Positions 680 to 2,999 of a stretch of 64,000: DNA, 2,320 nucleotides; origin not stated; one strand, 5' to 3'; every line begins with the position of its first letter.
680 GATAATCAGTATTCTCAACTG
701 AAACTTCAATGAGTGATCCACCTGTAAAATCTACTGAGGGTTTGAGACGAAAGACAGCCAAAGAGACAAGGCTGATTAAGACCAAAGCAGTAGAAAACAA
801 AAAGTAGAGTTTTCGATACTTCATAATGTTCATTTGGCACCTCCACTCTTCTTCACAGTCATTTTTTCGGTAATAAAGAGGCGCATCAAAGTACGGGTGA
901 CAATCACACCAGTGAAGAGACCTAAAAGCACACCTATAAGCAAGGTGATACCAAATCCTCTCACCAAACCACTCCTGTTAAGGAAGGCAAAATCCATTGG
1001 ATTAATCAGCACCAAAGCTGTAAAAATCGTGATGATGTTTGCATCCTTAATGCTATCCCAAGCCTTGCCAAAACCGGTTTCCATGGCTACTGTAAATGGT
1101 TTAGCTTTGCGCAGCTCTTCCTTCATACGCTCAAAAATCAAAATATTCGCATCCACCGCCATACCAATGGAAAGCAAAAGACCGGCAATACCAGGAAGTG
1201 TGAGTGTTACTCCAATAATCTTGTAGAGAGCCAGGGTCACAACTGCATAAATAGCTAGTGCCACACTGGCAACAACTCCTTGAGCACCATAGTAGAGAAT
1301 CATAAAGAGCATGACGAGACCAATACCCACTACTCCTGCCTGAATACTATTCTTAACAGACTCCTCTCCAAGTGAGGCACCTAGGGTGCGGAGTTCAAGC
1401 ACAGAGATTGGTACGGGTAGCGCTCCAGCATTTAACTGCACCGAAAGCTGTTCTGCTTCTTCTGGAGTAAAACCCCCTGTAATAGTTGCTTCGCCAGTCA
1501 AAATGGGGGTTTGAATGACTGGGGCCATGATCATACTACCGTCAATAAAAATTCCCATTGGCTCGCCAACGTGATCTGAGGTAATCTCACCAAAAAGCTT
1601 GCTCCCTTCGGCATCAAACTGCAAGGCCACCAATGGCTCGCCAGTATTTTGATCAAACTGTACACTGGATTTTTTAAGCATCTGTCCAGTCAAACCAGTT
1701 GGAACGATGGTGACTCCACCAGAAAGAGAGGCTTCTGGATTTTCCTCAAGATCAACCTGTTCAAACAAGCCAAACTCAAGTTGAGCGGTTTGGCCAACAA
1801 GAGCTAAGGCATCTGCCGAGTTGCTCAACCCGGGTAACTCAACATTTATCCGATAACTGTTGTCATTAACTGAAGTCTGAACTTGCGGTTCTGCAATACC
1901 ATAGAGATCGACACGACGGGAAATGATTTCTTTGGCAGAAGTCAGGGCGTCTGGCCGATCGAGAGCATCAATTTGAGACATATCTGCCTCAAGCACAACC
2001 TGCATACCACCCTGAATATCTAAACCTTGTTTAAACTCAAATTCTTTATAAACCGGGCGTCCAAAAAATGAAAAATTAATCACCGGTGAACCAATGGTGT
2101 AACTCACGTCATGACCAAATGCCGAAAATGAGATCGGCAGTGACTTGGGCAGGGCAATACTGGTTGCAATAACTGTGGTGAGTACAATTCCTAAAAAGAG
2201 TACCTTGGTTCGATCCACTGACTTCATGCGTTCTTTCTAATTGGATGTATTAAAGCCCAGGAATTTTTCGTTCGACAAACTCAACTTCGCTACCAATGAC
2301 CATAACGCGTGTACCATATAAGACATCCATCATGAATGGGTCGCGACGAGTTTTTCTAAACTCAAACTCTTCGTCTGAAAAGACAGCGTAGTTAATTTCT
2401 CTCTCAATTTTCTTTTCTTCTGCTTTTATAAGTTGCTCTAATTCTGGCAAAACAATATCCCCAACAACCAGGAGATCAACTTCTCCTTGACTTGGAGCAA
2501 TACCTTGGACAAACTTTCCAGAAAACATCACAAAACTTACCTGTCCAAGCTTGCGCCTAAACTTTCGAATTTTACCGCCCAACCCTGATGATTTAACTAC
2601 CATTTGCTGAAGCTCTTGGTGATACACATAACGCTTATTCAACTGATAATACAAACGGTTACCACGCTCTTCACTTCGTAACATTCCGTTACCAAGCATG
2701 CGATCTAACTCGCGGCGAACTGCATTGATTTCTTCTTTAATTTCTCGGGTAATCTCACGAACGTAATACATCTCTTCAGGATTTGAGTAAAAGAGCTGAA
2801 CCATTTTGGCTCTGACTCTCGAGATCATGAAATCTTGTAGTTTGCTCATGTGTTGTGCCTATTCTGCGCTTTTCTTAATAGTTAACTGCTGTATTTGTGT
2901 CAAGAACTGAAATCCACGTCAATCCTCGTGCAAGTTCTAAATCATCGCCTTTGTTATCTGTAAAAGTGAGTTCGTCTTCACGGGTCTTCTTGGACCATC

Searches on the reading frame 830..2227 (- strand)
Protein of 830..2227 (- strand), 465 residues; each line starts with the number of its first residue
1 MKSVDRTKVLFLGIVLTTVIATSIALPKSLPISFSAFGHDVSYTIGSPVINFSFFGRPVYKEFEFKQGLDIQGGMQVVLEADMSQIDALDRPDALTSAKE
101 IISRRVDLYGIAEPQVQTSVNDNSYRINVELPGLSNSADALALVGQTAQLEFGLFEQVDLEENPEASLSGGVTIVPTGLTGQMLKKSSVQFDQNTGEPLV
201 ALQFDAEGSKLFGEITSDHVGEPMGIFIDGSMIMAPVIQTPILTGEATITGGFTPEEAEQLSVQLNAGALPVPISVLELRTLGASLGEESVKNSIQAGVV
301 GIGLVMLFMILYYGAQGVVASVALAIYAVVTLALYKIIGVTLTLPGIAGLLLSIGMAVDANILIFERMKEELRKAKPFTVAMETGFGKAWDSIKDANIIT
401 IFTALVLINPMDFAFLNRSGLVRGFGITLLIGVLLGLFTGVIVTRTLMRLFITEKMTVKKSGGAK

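Call 9: search_protein_families(library=pfam, proteins=[window:830-2227:-], max_evalue=0.001)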
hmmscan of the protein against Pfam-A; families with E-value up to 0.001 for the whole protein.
window:830-2227:- (465 aa): 5 families
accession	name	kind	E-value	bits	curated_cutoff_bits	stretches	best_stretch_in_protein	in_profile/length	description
PF22599.2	SecDF_P1_head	-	5e-30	104.1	27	1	178-272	20-114/114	SecDF, P1 head subdomain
PF21760.3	SecD_1st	-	1.3e-15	57.1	27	1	96-154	2-57/60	Protein translocase subunit SecDF, P1 domain, N-terminal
PF02355.23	SecD_SecF_C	-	1.4e-14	54.3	20.5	1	275-451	14-186/189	Protein export membrane protein SecD/SecF, C-terminal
PF00873.25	ACR_tran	-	1.4e-07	30.1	28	1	288-456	327-494/1021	AcrB/AcrD/AcrF family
PF03176.21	MMPL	-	6.7e-05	22.4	20.5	1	318-442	177-299/333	MMPL family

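Call 39: find_encoding_contigs(protein=window:830-2227:-, flank=10000, max_places=2)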
Protein window:830-2227:- (465 aa): 4 contigs read that carry it; 2 places shown.
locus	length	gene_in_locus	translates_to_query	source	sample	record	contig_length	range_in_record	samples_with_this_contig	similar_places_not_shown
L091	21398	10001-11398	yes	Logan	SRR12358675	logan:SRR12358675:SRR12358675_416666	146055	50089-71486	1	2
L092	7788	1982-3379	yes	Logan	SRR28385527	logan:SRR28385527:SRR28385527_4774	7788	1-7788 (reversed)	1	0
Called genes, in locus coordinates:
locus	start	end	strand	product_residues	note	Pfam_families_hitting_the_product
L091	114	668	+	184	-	-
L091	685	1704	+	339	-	-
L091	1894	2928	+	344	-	PF00188:CAP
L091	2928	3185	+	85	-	-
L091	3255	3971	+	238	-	PF00483:NTP_transferase, PF12804:NTP_transf_3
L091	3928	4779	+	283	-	-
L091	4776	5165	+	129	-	-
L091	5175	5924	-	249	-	-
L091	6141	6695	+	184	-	PF01765:RRF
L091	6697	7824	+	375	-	PF02163:Peptidase_M50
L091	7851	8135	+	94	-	-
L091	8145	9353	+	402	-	PF11258:DUF3048, PF17479:DUF3048_C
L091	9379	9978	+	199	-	-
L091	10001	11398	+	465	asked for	PF21760:SecD_1st, PF22599:SecDF_P1_head, PF02355:SecD_SecF_C, PF00873:ACR_tran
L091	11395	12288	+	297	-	PF07549:Sec_GG (weak), PF02355:SecD_SecF_C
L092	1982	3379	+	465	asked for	PF21760:SecD_1st, PF22599:SecDF_P1_head, PF02355:SecD_SecF_C, PF00873:ACR_tran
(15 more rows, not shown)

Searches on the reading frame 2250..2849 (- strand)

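Call 9: search_protein_families(library=pfam, proteins=[window:2250-2849:-], max_evalue=0.001)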
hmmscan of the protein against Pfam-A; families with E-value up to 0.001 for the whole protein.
window:2250-2849:- (199 aa): 1 family
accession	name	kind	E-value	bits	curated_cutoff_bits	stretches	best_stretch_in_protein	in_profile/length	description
PF24033.1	DUF7342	-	0.00085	19.8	31.6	0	30-85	20-75/150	Family of unknown function (DUF7342)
